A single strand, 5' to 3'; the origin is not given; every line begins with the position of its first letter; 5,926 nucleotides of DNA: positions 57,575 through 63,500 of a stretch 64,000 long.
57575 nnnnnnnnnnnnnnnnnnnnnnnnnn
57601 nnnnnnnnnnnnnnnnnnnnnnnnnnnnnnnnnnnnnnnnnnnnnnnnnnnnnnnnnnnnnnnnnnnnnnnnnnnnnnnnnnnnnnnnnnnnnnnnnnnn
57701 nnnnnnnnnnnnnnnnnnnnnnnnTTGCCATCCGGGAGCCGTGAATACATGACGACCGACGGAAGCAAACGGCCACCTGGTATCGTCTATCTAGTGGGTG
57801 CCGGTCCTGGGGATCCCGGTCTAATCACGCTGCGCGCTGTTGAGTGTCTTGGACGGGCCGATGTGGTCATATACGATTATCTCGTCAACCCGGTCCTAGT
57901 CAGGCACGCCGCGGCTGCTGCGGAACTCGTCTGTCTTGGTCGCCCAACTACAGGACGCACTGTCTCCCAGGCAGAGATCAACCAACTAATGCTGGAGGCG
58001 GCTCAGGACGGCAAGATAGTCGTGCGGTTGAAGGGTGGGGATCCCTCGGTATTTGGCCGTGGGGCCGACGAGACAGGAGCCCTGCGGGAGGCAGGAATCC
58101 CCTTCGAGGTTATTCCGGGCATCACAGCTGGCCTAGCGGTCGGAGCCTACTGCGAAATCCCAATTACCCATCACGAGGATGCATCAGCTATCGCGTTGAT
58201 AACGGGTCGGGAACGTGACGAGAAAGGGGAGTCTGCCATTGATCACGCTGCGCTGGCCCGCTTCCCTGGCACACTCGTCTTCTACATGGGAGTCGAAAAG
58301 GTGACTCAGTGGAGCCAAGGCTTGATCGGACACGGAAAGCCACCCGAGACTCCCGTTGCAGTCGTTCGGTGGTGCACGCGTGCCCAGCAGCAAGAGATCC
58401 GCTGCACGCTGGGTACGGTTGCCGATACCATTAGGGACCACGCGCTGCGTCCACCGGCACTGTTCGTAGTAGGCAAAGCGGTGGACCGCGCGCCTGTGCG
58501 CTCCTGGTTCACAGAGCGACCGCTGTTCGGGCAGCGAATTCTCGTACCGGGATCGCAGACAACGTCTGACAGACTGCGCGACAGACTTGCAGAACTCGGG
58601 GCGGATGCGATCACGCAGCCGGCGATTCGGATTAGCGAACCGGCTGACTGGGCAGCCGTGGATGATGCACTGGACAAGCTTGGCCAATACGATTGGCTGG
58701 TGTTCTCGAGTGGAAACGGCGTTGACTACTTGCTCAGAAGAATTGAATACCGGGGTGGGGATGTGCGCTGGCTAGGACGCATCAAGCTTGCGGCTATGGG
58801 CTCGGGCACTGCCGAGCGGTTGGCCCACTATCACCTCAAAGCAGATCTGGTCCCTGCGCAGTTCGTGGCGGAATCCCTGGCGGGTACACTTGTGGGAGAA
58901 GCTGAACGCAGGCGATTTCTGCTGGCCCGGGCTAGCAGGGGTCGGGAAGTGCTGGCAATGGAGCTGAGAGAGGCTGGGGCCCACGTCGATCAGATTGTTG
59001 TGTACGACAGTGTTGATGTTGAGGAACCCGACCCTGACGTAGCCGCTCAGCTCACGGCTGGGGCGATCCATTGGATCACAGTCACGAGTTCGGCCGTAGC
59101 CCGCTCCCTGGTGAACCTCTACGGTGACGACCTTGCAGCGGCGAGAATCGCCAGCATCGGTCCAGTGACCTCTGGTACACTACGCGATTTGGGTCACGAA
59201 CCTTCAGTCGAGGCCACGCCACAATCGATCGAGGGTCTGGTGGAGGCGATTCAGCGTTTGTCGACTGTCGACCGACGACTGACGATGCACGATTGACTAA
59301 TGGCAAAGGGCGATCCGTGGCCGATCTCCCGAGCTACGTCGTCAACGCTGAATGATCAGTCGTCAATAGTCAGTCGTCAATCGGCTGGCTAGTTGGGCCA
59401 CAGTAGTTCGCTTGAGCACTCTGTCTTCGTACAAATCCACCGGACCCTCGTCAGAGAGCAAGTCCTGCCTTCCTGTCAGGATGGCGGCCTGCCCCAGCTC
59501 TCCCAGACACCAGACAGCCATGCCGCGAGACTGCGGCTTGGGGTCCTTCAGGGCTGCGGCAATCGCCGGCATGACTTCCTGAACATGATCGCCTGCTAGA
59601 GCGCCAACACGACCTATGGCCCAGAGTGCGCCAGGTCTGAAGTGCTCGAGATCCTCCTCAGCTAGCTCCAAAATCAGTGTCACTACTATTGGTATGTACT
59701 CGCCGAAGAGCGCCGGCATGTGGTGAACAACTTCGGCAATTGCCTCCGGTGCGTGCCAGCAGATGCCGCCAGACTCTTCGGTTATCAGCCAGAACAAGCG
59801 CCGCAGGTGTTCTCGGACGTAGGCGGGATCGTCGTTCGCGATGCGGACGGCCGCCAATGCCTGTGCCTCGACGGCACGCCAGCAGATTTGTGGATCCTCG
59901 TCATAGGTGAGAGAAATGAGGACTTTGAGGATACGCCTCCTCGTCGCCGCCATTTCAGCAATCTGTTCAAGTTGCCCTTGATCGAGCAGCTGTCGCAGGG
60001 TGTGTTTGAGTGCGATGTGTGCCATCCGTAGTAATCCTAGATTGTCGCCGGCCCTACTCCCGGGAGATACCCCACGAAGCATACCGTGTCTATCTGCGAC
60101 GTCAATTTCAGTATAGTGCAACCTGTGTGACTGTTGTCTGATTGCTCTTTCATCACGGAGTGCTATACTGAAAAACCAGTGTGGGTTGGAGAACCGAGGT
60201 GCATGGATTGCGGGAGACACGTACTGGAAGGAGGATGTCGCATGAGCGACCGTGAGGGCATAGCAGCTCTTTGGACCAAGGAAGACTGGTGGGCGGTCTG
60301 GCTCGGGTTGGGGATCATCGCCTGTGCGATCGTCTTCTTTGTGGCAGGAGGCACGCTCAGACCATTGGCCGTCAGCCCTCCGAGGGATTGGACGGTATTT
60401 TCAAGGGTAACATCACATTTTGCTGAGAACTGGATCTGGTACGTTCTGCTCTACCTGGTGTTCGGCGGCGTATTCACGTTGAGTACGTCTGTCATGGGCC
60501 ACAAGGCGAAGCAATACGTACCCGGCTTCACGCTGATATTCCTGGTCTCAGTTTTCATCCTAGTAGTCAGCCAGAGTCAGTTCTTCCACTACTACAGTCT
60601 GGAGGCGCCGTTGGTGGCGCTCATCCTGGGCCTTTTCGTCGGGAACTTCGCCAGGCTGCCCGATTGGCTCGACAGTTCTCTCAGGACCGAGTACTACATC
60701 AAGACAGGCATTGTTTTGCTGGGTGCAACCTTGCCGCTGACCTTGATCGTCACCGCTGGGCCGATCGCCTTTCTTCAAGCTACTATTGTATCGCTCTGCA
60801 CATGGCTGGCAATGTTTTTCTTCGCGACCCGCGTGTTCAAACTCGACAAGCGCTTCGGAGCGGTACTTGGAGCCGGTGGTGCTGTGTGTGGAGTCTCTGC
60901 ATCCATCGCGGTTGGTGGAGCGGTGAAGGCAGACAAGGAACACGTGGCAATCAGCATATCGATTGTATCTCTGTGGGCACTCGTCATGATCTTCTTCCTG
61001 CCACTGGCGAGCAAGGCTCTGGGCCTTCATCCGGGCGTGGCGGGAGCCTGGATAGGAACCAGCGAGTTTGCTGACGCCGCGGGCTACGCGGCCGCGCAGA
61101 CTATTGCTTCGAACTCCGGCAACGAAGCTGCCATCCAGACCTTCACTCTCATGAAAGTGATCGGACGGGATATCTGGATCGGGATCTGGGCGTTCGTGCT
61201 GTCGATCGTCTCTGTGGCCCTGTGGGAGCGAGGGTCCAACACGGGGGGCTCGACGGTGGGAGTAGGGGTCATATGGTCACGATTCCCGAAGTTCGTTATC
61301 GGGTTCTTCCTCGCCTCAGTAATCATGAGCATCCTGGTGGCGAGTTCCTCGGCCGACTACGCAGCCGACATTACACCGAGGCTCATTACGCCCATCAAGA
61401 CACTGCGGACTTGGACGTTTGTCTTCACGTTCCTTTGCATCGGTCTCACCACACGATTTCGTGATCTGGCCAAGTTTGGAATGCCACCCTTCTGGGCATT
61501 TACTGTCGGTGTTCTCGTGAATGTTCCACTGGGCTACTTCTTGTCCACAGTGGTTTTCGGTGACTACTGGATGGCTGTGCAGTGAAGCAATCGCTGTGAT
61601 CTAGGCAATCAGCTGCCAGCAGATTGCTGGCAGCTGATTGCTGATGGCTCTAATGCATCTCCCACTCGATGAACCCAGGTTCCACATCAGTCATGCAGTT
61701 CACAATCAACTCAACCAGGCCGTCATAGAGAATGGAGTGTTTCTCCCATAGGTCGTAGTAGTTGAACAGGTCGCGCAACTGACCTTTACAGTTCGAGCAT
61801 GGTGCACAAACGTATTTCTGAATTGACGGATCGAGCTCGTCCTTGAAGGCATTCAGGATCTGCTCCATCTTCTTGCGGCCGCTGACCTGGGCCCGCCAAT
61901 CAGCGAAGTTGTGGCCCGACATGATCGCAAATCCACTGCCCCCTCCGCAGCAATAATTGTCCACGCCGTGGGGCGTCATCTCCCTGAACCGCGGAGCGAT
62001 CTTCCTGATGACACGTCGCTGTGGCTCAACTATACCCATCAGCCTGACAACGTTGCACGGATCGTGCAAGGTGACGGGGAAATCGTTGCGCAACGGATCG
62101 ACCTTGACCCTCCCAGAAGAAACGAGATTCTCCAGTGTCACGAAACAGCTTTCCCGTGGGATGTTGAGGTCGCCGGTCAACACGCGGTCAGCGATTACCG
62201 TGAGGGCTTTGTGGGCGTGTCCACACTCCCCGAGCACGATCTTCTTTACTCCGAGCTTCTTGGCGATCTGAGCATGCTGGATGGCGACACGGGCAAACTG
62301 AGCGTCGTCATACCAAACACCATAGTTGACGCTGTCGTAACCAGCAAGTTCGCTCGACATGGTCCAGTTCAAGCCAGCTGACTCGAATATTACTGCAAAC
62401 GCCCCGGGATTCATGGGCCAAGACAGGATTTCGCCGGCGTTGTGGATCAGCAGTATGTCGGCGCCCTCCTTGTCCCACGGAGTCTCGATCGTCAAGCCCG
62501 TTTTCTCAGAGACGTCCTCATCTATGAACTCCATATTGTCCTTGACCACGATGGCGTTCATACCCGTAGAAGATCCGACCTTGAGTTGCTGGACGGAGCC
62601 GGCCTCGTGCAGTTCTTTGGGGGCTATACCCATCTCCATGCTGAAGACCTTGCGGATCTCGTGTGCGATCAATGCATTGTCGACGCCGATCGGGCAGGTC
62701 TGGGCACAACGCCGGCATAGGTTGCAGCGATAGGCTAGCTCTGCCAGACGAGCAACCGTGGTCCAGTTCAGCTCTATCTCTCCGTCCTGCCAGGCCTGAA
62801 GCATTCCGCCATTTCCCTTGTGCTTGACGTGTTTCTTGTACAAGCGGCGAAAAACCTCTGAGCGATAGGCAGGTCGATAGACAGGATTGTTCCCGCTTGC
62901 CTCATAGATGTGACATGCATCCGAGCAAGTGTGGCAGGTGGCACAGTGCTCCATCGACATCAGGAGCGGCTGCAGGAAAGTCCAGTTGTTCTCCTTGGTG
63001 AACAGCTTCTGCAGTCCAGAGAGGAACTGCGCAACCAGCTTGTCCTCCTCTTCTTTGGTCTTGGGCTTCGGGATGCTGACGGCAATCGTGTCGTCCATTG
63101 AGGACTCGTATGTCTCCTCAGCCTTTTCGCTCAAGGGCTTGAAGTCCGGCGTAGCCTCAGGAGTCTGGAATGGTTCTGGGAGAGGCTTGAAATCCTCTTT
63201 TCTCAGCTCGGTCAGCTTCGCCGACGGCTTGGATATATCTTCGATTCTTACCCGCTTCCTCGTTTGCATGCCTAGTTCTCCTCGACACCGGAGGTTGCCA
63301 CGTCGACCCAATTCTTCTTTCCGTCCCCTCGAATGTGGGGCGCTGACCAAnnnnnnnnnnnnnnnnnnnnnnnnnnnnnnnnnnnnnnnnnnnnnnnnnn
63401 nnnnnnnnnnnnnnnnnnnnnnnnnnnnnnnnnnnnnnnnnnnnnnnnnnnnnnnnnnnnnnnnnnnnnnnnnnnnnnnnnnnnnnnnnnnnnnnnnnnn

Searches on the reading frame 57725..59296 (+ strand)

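Call 5: search_protein_families(library=pfam, proteins=[window:57725-59296:+], max_evalue=0.01)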
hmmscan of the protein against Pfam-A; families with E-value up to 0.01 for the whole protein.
window:57725-59296:+ (523 aa): 2 families
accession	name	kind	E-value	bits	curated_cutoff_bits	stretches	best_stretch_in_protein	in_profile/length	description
PF02602.20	HEM4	-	2e-55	187.9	27.5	1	282-507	1-231/231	Uroporphyrinogen-III synthase HemD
PF00590.25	TP_methylase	-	1.3e-46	159.7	27.8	1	21-232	2-211/212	Tetrapyrrole (Corrin/Porphyrin) Methylases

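Call 50: search_protein_families(library=ncbifam, proteins=[window:57725-59296:+], max_evalue=0.00001)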
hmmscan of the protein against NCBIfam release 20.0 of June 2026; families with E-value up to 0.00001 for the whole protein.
window:57725-59296:+ (523 aa): 31 families (the best 25 are shown)
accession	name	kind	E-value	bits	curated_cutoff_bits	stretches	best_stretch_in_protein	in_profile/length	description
NF004790.0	PRK06136.1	subfamily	3.3e-84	282.4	198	1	19-263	4-247/250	uroporphyrinogen-III C-methyltransferase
TIGR01469.1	cobA_cysG_Cterm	equivalog_domain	5.2e-82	275.2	185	1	19-254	1-235/238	uroporphyrinogen-III C-methyltransferase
NF007922.1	PRK10637.1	equivalog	3.1e-81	273.7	400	1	15-253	213-449/450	siroheme synthase CysG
NF005524.0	PRK07168.1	equivalog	1.1e-74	251.7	603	1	19-383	3-359/474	uroporphyrin-III C-methyltransferase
TIGR01465.1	cobM_cbiF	equivalog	1.2e-44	152.5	259.65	1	21-256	1-230/247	precorrin-4 C(11)-methyltransferase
NF012017.0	PRK15473.1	equivalog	9.7e-33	113.6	408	1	20-252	9-235/257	cobalt-precorrin-4 methyltransferase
NF004587.0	PRK05928.2-5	equivalog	5.6e-22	78.4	246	1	286-510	22-238/245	uroporphyrinogen-III synthase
NF004593.0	PRK05928.4-2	equivalog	5.1e-21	75.2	275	1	270-510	3-240/247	uroporphyrinogen-III synthase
NF004583.0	PRK05928.1-5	equivalog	9.4e-21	74.4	432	1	309-483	45-220/250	uroporphyrinogen-III synthase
NF005411.0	PRK06975.1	equivalog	8.8e-18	64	414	1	278-476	15-225/660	fused uroporphyrinogen-III synthase HemD/membrane protein HemX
NF004594.0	PRK05928.4-3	equivalog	1.3e-14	54.2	365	1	321-513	46-233/237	uroporphyrinogen-III synthase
TIGR01467.1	cobI_cbiL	equivalog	2.6e-14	53.2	163.25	1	20-167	2-159/230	precorrin-2 C(20)-methyltransferase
NF004423.0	PRK05765.1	equivalog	2.8e-14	53.2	332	1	20-231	4-207/247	precorrin-3B C(17)-methyltransferase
NF004582.0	PRK05928.1-1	equivalog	7.6e-13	48.6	319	1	272-467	3-198/246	uroporphyrinogen-III synthase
NF004592.0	PRK05928.4-1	equivalog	1.3e-12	47.8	332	1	272-511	4-234/237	uroporphyrinogen-III synthase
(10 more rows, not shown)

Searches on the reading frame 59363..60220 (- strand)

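Call 5: search_protein_families(library=pfam, proteins=[window:59363-60220:-], max_evalue=0.01)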
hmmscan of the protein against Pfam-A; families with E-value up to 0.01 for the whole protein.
window:59363-60220:- (285 aa): 4 families
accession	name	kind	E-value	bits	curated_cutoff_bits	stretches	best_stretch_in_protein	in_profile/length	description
PF13513.12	HEAT_EZ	-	1.3e-11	45.2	27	1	195-242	4-55/55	HEAT-like repeat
PF13646.12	HEAT_2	-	7.9e-08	32.9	27.7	1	194-245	16-61/88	HEAT repeats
PF02985.28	HEAT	-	1.7e-05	25.1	23.5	1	216-244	1-29/31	HEAT repeat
PF25767.1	ARM_TBCD_2nd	-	0.0087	15.9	29.7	0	131-225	71-166/245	Tubulin-specific chaperone D-like, ARM repeats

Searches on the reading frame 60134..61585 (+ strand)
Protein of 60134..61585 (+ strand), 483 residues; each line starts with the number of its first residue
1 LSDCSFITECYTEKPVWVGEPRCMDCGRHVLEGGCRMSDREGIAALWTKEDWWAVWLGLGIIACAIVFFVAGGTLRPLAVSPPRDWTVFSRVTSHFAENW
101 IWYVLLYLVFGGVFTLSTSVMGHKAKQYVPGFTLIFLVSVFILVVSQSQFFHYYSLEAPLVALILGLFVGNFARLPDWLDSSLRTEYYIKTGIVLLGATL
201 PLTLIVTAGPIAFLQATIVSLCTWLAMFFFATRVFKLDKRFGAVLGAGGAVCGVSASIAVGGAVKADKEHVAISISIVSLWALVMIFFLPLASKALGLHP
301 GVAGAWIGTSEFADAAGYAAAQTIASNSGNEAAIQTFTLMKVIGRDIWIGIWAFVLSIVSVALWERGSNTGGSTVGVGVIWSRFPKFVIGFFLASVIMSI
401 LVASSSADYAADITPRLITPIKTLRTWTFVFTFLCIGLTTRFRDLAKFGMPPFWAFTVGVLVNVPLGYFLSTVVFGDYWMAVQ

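Call 5: search_protein_families(library=pfam, proteins=[window:60134-61585:+], max_evalue=0.01)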
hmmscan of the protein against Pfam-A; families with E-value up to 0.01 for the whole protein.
window:60134-61585:+ (483 aa): 1 family
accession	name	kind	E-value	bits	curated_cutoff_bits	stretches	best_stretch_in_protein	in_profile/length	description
PF03601.19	Cons_hypoth698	-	2.9e-47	161.5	24.5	1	130-453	1-301/304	Conserved hypothetical protein 698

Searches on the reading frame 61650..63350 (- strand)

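Call 53: search_protein_families(library=pfam, proteins=[window:61650-63350:-], max_evalue=0.001)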
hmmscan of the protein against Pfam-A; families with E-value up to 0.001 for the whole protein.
window:61650-63350:- (566 aa): 4 families
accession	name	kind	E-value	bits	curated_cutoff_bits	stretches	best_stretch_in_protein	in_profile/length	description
PF13183.11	Fer4_8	-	7.1e-11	42.9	27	1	133-223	2-68/68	4Fe-4S dicluster domain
PF02754.22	CCG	-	2e-07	31.5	20.6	1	426-526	1-85/85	Cysteine-rich domain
PF13187.11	Fer4_9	-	5.3e-05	23.6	27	0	208-224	1-17/52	4Fe-4S dicluster domain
PF13534.11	Fer4_17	-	6.7e-05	23.8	22.2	1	136-224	2-61/61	4Fe-4S dicluster domain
